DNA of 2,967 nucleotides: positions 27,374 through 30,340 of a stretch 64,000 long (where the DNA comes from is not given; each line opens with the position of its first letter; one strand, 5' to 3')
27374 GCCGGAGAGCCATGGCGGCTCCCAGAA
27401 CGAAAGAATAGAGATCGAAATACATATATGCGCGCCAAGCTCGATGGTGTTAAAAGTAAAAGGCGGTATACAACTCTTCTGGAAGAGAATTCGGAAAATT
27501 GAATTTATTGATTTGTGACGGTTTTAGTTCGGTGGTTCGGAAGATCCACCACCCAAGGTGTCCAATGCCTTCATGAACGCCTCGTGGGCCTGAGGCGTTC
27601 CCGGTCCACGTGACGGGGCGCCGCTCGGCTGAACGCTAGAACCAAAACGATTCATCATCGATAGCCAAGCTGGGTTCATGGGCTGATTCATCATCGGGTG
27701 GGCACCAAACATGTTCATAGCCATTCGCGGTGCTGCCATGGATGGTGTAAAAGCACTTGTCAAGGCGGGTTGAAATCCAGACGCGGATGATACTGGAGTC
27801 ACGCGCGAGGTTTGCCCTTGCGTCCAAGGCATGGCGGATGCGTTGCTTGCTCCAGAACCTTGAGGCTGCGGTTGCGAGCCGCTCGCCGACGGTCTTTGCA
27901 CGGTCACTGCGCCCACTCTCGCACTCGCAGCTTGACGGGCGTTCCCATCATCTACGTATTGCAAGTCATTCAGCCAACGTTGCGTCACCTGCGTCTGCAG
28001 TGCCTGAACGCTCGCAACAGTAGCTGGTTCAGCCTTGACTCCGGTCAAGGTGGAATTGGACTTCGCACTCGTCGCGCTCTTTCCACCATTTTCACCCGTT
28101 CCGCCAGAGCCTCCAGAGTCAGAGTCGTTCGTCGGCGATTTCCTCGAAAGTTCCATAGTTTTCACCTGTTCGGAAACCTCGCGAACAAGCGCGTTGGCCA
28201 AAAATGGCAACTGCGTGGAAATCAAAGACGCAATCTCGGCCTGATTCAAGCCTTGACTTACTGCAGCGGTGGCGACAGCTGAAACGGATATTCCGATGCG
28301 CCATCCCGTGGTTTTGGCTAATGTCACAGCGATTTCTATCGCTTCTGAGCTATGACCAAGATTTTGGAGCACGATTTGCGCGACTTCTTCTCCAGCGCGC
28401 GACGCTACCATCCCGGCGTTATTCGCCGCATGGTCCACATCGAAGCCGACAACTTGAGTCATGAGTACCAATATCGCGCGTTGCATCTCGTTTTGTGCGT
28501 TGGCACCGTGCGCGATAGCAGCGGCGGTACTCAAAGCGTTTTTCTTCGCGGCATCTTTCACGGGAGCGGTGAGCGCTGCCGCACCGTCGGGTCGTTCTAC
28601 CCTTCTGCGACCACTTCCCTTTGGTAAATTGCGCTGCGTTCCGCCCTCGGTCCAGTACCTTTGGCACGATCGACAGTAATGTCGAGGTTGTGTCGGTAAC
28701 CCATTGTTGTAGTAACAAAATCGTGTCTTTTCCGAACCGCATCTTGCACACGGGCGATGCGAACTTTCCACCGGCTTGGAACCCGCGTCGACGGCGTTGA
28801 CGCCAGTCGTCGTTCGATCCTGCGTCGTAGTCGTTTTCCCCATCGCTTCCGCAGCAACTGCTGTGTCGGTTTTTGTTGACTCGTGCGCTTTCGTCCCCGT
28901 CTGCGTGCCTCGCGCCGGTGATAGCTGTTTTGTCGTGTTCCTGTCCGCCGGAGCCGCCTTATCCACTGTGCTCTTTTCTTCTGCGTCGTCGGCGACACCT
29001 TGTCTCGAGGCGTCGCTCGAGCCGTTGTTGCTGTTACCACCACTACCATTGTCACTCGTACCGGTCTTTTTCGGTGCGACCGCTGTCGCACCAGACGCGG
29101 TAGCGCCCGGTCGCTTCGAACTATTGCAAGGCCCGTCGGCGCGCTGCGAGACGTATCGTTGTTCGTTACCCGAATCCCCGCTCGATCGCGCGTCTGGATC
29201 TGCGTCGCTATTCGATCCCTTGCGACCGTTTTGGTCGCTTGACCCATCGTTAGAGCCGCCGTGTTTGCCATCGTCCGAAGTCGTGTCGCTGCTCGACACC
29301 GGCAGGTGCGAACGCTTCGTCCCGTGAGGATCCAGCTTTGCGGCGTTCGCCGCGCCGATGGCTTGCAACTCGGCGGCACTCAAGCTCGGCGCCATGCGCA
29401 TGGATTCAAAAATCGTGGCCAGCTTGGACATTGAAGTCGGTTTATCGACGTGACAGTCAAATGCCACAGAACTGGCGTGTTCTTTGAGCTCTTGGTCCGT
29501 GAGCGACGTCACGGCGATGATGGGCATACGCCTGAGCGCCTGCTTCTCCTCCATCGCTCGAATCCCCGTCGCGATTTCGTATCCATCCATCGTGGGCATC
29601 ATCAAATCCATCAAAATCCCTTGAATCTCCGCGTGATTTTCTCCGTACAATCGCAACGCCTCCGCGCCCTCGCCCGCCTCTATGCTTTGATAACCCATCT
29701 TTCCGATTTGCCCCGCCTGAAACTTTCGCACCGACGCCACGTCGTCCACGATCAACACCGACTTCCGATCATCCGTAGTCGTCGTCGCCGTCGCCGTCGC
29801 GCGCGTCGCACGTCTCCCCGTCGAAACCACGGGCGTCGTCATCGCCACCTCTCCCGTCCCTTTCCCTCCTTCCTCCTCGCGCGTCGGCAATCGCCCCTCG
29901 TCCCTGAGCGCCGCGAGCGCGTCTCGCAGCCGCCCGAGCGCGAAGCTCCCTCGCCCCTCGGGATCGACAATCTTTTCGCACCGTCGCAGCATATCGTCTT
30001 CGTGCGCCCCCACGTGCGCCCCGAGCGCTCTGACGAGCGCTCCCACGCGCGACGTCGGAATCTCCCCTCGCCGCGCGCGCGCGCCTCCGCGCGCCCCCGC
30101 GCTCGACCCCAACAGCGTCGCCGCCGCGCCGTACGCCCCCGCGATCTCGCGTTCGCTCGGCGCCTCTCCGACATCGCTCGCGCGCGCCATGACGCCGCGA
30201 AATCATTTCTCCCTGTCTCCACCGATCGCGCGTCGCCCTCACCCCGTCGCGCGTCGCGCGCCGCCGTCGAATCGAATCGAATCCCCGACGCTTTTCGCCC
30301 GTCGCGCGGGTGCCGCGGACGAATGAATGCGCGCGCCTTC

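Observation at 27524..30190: Response-regulator receiver domain fused to a Dof zinc finger: an unusual domain architecture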

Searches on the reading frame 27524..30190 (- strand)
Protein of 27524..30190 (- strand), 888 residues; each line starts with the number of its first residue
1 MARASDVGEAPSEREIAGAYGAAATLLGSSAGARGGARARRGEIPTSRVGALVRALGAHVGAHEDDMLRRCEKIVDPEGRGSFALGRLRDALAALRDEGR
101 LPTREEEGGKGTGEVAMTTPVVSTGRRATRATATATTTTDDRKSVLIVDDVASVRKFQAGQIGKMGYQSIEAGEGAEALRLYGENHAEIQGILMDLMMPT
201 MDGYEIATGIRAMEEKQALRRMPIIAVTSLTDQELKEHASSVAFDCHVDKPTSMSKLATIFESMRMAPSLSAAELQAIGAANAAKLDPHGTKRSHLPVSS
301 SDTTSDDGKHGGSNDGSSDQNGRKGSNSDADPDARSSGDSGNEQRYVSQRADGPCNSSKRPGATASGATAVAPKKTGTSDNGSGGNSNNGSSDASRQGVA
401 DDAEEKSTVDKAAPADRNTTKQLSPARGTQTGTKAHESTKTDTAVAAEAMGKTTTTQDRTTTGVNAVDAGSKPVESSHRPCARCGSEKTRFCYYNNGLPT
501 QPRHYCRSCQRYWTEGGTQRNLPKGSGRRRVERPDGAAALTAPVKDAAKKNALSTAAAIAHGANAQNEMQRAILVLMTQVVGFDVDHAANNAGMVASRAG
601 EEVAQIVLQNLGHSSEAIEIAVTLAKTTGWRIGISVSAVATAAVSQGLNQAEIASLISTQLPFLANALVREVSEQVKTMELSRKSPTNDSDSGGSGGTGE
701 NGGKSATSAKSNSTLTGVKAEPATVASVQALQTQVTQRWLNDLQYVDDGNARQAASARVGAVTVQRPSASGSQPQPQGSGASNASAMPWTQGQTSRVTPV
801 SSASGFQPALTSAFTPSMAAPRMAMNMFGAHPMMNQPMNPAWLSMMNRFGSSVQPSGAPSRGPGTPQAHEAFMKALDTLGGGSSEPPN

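Call 3: search_protein_families(library=pfam, proteins=[window:27524-30190:-], max_evalue=1)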
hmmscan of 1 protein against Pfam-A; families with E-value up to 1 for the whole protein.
window:27524-30190:- (888 aa): 2 families
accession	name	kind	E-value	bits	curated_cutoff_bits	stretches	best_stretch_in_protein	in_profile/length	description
PF02701.20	Zn_ribbon_Dof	-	7.2e-23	80.9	26.6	1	478-532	3-57/59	Dof domain, zinc finger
PF00072.30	Response_reg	-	2.2e-15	57.2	30.2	1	145-260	1-109/111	Response regulator receiver domain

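Call 4: search_protein_families(library=ncbifam, proteins=[window:27524-30190:-], max_evalue=1)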
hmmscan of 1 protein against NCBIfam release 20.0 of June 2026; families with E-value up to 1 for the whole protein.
window:27524-30190:- (888 aa): 64 families (the best 25 are shown)
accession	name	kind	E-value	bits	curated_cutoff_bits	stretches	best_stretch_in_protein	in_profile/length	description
NF008099.0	PRK10841.1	equivalog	2.3e-16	58.7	920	1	130-261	812-936/949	two-component system sensor histidine kinase RcsC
NF007135.0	PRK09581.1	equivalog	4.7e-14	52.1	474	1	144-259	4-114/457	PleD family two-component system response regulator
NF045944.1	ResRegRpaBCyano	equivalog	1.9e-13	50.3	330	1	146-260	1-107/229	response regulator transcription factor RpaB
NF008469.0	PRK11361.1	equivalog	1.7e-12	46.8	714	1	142-260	4-115/461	acetoacetate metabolism transcriptional regulator AtoC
NF041945.1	LuxN_Vibrio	equivalog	1.2e-11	43.5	1550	1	128-262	706-832/839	quorum-sensing autoinducer 1 sensor kinase/phosphatase LuxN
NF033120.0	vanR_FM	exception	1.7e-11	44.2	460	1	144-255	5-108/231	vancomycin resistance response regulator transcription factor, VanR-F/VanR-M family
NF046020.1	HisKinCckABruc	equivalog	8e-11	40.5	1000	1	127-260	734-862/868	cell cycle histidine kinase CckA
TIGR02154.1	PhoB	equivalog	1.9e-10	40.5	296.2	1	143-272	3-129/226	phosphate regulon transcriptional regulator PhoB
NF011874.0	PRK15347.1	equivalog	1.2e-09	36.8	852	1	144-262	692-807/921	two component system sensor kinase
TIGR02956.1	TMAO_torS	equivalog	1.4e-09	36.7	676.5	1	133-264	692-819/967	TMAO reductase system sensor histidine kinase/response regulator TorS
NF008318.0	PRK11107.1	equivalog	1.4e-09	36.6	890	1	128-272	653-792/920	two-component sensor histidine kinase BarA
NF008302.0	PRK11091.1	equivalog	6.7e-09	34.5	838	1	113-267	499-645/779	aerobic respiration two-component sensor histidine kinase ArcB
NF046026.1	HisKinCckACaul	equivalog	8.8e-09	34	1000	1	144-211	560-627/678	cell cycle histidine kinase CckA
NF040534.1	resp_reg_YycF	equivalog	1.1e-08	34.7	340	1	143-257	1-107/231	response regulator YycF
NF053854.1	RespRegPhoBBctds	equivalog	1.3e-08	34.5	270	1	145-259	1-109/225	two-component system response regulator PhoB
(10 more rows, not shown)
